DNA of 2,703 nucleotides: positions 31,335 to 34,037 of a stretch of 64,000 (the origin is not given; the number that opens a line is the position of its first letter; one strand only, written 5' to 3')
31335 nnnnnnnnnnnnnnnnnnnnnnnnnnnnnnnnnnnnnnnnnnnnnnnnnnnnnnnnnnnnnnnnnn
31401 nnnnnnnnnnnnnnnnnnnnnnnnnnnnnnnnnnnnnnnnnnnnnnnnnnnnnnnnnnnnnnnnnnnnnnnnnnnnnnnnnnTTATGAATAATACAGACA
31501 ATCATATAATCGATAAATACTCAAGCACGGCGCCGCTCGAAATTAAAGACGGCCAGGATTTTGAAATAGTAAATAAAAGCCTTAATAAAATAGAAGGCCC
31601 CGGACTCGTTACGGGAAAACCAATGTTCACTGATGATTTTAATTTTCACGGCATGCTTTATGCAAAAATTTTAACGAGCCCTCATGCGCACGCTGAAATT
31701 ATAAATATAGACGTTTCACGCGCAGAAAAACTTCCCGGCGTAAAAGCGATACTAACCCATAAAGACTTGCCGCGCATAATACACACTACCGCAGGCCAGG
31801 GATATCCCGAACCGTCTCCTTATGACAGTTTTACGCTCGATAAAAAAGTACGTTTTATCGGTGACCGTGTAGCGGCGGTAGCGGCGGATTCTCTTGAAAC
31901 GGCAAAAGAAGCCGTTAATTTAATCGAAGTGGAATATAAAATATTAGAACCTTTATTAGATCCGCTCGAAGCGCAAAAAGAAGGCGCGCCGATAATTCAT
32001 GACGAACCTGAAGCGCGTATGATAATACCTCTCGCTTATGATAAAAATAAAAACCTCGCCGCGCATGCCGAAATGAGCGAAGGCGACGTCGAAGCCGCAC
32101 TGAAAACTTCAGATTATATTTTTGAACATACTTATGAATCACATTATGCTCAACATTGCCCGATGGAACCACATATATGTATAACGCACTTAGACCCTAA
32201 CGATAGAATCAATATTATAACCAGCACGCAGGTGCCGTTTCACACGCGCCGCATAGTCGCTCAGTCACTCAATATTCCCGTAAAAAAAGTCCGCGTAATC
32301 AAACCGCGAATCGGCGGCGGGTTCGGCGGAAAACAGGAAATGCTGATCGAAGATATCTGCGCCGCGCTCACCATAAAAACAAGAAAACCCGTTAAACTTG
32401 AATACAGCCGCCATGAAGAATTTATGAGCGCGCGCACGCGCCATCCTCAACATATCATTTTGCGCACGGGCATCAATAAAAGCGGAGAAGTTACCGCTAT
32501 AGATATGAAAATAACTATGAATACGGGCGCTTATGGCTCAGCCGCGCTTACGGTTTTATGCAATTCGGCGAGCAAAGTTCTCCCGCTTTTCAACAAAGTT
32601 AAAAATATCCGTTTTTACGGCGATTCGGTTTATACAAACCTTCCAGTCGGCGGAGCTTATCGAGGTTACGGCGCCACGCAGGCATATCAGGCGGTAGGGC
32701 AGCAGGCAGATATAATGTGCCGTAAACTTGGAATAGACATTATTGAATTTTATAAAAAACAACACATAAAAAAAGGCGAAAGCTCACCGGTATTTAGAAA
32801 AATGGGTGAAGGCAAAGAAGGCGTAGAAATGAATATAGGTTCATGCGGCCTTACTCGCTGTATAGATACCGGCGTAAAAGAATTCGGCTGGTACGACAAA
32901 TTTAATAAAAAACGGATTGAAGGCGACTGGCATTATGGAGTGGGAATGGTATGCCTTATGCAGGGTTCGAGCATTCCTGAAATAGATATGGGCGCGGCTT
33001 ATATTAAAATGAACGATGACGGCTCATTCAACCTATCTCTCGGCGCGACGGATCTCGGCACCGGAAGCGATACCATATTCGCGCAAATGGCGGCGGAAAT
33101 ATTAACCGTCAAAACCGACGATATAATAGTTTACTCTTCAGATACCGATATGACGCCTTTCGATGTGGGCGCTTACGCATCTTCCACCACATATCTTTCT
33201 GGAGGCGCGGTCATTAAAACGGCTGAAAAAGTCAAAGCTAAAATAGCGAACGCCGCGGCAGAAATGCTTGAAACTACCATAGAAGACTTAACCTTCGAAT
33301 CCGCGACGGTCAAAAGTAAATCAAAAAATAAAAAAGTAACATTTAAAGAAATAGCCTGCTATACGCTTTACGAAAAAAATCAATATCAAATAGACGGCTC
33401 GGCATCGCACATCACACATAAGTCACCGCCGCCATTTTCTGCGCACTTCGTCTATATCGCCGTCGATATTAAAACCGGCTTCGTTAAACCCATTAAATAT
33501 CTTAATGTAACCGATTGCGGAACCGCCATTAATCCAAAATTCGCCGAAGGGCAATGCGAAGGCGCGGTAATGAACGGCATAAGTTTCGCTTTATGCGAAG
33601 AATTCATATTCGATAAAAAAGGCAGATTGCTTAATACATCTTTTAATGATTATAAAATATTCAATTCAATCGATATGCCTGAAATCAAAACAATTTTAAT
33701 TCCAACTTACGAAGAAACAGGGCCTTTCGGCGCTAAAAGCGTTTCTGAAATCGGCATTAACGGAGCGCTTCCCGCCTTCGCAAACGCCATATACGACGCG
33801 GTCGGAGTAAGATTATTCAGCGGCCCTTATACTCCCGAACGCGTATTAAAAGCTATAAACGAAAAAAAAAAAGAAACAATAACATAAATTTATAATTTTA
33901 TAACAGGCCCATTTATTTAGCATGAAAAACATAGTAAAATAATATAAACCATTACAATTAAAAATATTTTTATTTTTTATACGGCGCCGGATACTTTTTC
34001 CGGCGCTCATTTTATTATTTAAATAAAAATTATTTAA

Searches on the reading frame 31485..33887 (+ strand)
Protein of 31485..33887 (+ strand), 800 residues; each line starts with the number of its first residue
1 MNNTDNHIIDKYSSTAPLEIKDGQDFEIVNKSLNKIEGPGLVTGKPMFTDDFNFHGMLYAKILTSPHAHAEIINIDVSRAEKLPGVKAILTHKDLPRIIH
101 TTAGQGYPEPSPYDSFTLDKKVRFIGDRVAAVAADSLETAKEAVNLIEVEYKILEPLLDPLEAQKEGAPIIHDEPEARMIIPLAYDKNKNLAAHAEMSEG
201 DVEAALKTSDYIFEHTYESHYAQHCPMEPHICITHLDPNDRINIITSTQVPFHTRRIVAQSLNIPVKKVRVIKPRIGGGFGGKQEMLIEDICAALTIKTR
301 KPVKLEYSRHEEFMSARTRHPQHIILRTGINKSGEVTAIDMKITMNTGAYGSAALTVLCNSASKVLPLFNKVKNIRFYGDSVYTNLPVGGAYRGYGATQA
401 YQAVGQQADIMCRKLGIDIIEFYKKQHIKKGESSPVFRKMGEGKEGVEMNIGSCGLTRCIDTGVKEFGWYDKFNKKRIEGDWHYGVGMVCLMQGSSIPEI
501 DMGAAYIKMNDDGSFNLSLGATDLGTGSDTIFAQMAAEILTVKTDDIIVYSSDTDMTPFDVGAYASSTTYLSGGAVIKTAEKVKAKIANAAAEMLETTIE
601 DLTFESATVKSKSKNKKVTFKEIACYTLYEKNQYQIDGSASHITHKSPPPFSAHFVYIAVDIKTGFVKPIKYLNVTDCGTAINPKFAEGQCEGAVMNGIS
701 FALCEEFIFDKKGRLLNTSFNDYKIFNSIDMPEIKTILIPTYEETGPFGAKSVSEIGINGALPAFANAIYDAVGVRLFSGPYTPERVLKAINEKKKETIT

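Call 20: search_protein_families(library=pfam, proteins=[window:31485-33887:+], max_evalue=0.001)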
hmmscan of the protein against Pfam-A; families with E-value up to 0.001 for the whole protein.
window:31485-33887:+ (800 aa): 3 families
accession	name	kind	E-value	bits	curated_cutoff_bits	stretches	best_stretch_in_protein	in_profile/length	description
PF20256.3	MoCoBD_2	-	1.1e-72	245.4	27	1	471-732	16-283/283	Molybdopterin cofactor-binding domain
PF02738.23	MoCoBD_1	-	8.1e-70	235.1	27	1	188-425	6-242/244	Molybdopterin cofactor-binding domain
PF01315.27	Ald_Xan_dh_C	-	1.1e-28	100.1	31.3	1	43-154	1-109/110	Aldehyde oxidase and xanthine dehydrogenase, a/b hammerhead domain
